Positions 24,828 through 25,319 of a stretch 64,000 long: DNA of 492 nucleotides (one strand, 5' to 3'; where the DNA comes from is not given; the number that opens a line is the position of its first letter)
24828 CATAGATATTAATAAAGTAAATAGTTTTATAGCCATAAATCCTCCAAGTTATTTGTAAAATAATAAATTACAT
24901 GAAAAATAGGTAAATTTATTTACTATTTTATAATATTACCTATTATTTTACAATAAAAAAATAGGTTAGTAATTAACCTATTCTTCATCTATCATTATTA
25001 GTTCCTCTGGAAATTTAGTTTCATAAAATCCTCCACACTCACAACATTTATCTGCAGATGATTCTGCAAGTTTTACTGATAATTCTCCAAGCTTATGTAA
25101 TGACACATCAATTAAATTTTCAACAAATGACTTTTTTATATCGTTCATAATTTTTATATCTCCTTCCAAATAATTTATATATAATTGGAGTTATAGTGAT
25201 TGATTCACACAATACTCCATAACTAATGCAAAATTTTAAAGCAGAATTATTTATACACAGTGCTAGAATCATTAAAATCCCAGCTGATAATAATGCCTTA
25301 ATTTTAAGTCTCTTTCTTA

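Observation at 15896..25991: agr quorum-sensing cassette coupled to an skf-like radical-SAM RiPP island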

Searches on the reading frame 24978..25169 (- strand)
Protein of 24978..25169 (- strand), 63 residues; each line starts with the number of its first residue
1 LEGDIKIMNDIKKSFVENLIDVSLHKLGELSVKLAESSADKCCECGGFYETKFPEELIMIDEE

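Call 3: search_protein_families(library=ncbifam, proteins=[window:24978-25169:-], max_evalue=0.01)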
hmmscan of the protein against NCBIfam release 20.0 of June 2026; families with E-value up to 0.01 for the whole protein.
window:24978-25169:- (63 aa): 1 family
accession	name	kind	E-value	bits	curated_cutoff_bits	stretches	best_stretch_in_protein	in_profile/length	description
TIGR04223.1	quorum_AgrD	subfamily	0.00049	20.2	19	1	26-57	6-36/38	AgrD family cyclic lactone autoinducer peptide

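Call 4: search_protein_families(library=pfam, proteins=[window:24978-25169:-], max_evalue=0.01)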
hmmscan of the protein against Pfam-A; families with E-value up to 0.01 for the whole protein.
window:24978-25169:- (63 aa): 0 families
